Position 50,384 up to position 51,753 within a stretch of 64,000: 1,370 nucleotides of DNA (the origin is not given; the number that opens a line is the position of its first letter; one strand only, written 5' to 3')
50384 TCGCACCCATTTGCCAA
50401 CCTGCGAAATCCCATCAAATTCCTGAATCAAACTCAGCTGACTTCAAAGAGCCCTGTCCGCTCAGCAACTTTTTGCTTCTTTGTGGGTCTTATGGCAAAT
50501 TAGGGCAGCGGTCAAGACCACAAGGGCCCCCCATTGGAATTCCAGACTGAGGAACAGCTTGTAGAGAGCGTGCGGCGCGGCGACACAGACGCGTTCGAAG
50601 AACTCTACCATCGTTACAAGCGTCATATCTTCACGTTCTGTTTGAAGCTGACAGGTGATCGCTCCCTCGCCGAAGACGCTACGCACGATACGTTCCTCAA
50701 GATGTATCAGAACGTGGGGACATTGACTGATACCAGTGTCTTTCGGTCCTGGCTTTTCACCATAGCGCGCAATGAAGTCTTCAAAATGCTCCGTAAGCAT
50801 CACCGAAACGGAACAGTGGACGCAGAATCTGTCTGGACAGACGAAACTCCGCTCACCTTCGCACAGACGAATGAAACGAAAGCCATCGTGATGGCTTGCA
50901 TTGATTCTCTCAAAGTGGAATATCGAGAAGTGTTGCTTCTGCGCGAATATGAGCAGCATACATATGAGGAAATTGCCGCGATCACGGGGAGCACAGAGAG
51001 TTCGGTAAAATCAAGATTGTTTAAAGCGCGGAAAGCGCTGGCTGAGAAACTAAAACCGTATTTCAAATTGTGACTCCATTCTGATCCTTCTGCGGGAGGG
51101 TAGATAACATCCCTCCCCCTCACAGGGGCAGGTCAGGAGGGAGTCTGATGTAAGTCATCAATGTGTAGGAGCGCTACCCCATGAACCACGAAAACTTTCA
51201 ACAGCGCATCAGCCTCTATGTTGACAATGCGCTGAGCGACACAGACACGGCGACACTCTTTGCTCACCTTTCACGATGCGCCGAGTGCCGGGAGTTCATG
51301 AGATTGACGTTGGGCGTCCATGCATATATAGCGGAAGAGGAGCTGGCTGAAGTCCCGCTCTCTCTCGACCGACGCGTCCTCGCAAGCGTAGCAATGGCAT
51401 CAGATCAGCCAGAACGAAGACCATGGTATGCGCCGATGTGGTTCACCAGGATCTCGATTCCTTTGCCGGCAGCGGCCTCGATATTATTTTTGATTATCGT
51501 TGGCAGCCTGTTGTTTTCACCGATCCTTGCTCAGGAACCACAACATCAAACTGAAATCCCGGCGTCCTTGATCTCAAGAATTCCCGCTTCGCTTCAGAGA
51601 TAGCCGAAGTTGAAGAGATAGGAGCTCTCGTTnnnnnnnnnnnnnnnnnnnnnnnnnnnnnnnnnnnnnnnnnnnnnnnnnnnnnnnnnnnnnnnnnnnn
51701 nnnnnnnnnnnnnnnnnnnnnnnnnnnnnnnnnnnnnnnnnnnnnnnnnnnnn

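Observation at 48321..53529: Anciently duplicated three-gene membrane module (A-B-C twice), one copy headed by an ECF sigma/anti-sigma pair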

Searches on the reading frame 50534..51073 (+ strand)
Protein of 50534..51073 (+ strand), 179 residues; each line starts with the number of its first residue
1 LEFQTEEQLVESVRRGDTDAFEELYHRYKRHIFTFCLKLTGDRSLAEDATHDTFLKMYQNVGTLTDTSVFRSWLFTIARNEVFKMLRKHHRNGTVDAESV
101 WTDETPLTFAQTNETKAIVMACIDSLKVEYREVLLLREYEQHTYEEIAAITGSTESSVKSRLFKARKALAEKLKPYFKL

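Call 7: search_protein_families(library=pfam, proteins=[window:50534-51073:+], max_evalue=1)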
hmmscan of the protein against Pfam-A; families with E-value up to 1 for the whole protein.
window:50534-51073:+ (179 aa): 5 families
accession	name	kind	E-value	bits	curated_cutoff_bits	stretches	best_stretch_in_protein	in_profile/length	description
PF08281.18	Sigma70_r4_2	-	4.6e-17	61.9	25.7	1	118-169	3-54/54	Sigma-70, region 4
PF04542.20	Sigma70_r2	-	4.7e-16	58.8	24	1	24-91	1-70/71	Sigma-70 region 2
PF04545.22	Sigma70_r4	-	2.1e-09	37.2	24.1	1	123-169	2-48/50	Sigma-70, region 4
PF07638.17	Sigma70_ECF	-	0.0021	18.4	21.1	1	8-173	6-183/185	ECF sigma factor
PF02001.22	DUF134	-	0.013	16.5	27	1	126-172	35-81/98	Protein of unknown function DUF134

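Call 8: search_protein_families(library=ncbifam, proteins=[window:50534-51073:+], max_evalue=1)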
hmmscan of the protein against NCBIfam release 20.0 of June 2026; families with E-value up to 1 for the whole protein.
window:50534-51073:+ (179 aa): 102 families (the best 25 are shown)
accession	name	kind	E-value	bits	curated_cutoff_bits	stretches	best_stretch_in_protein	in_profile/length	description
NF009166.1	PRK12513.1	equivalog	4.1e-34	118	206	1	4-174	7-187/193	RNA polymerase sigma factor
TIGR02950.1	SigM_subfam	subfamily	1.6e-33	115.8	147.95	1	21-172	2-157/159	RNA polymerase sigma factor, SigM family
NF007216.0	PRK09638.1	equivalog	1.5e-32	112.8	194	1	4-173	3-174/180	RNA polymerase sigma factor SigY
NF058625.1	sigma_PG0214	equivalog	6.5e-32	110.6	130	1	19-174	4-162/170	GFO_1088 family ECF-type sigma factor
NF009168.0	PRK12515.1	subfamily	1.1e-31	109.9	236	1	4-174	7-180/189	RNA polymerase sigma factor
TIGR02985.1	Sig70_bacteroi1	subfamily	2.1e-28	99.6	126.4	1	20-173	2-162/162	RNA polymerase sigma-70 factor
TIGR02937.1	sigma70-ECF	superfamily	1.2e-27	96.5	42.9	1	19-173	1-165/165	sigma-70 family RNA polymerase sigma factor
NF007223.0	PRK09641.1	equivalog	2.1e-26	92.9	209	1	6-174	5-185/187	RNA polymerase sigma factor SigW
NF009171.0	PRK12518.1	equivalog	4e-26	92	208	1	4-173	12-184/191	RNA polymerase sigma factor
TIGR02939.1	RpoE_Sigma70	equivalog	4.4e-26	92.1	236.15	1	4-176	5-189/190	RNA polymerase sigma factor RpoE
NF008888.0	PRK11922.1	equivalog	4.8e-26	91.8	204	1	4-174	15-197/231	RNA polymerase sigma factor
NF009170.0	PRK12517.1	subfamily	1.3e-24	86.7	197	1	16-174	20-177/188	RNA polymerase sigma factor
NF006930.0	PRK09415.1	subfamily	1.3e-23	83.8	198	1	17-174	14-176/179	RNA polymerase factor sigma C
NF007215.0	PRK09637.1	equivalog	1.4e-23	83.9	212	1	21-173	3-154/181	RNA polymerase sigma factor SigZ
NF007226.0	PRK09644.1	equivalog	3.3e-23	82.6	199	1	21-174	3-158/166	RNA polymerase sigma factor SigM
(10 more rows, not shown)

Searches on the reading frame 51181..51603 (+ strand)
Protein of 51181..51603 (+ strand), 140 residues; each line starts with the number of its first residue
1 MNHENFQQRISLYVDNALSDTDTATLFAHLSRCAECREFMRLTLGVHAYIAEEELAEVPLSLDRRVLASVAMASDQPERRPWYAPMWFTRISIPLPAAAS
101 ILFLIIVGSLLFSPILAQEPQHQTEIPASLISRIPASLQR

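Call 7: search_protein_families(library=pfam, proteins=[window:51181-51603:+], max_evalue=1)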
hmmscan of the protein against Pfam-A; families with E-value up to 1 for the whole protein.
window:51181-51603:+ (140 aa): 2 families
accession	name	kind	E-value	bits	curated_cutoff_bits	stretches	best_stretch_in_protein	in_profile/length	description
PF13490.11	zf-HC2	-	1.8e-08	34.8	22.2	1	6-37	4-35/35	Putative zinc-finger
PF13786.12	DUF4179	-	0.12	13.3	30.1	1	93-119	7-33/94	Domain of unknown function (DUF4179)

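Call 8: search_protein_families(library=ncbifam, proteins=[window:51181-51603:+], max_evalue=1)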
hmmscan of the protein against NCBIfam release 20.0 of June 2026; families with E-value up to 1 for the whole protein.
window:51181-51603:+ (140 aa): 4 families
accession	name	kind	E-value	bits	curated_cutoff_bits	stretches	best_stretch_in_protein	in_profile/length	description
NF052375.1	antisigma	equivalog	8.2e-11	42.3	100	1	12-127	4-118/217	anti-sigma factor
TIGR03988.1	antisig_RsrA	equivalog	3.9e-06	26.9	62.5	1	6-71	5-71/77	mycothiol system anti-sigma-R factor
NF052368.1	antisigmaE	subfamily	0.00023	20.9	50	1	7-41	8-42/48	anti-sigma factor family protein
TIGR03142.1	cytochro_ccmI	equivalog_domain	0.017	15.4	29.3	1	49-105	56-113/118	c-type cytochrome biogenesis protein CcmI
